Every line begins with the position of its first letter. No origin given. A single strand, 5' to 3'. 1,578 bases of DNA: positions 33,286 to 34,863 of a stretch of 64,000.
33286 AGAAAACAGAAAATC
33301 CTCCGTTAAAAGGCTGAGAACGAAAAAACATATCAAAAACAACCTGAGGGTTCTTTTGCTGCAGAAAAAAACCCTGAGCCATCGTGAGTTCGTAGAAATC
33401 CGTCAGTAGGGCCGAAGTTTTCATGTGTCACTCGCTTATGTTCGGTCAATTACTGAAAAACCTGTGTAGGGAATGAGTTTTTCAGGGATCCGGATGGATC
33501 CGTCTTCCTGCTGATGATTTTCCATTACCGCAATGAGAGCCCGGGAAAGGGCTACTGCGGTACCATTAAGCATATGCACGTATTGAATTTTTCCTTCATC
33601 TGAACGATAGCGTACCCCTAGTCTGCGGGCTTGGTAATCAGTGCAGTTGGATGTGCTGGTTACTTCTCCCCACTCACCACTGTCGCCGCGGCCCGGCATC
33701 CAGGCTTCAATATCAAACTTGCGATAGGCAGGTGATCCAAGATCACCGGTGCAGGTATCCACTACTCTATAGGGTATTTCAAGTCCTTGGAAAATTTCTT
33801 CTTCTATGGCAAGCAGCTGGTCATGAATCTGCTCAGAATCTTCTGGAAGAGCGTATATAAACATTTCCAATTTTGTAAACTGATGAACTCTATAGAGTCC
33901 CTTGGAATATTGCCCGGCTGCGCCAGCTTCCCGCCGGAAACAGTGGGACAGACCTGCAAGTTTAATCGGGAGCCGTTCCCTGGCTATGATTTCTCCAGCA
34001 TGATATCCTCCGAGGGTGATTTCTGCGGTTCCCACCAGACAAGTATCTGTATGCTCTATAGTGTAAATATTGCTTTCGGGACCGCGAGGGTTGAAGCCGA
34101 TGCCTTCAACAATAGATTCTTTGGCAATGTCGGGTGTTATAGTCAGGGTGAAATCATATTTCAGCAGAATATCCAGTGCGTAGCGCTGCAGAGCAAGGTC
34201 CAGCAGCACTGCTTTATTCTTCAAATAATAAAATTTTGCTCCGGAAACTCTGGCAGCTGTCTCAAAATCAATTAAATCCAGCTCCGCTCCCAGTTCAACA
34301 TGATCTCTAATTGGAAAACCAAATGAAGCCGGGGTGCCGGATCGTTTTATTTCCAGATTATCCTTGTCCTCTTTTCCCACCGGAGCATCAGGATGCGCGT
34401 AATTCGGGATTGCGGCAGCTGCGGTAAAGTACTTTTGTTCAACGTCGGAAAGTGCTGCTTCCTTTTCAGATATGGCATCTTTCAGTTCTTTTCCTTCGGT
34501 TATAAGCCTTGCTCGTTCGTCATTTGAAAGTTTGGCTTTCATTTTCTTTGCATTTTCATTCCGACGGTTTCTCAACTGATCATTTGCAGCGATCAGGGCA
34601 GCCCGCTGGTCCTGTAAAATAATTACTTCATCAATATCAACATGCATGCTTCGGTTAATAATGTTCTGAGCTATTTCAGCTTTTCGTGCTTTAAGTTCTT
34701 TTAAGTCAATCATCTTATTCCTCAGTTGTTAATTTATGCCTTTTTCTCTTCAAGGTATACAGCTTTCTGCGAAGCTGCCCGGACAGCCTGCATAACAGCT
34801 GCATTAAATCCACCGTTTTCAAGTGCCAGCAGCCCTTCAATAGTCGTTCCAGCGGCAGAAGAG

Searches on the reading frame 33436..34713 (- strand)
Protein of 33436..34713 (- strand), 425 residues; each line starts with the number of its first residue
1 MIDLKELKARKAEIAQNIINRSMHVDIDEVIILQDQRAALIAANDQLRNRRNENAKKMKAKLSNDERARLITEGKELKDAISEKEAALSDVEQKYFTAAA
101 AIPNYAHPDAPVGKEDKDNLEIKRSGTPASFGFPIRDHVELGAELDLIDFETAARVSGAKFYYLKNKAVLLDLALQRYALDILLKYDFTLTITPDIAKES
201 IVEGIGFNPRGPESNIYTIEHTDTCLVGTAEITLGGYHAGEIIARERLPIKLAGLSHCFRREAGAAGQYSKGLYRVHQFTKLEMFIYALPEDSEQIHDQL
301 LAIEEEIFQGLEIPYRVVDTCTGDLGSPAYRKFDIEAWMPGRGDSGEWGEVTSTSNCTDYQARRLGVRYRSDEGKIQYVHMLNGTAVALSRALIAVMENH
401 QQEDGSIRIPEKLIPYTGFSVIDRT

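Call 51: search_protein_families(library=pfam, proteins=[window:33436-34713:-])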
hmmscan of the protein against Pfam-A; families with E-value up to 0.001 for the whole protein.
window:33436-34713:- (425 aa): 2 families
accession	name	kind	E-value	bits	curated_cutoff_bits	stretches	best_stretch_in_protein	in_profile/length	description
PF00587.30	tRNA-synt_2b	-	3e-31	109.3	29.3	1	223-400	10-179/179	tRNA synthetase class II core domain (G, H, P, S and T)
PF02403.27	Seryl_tRNA_N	-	2.6e-15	57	28.2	1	1-105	1-107/108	Seryl-tRNA synthetase N-terminal domain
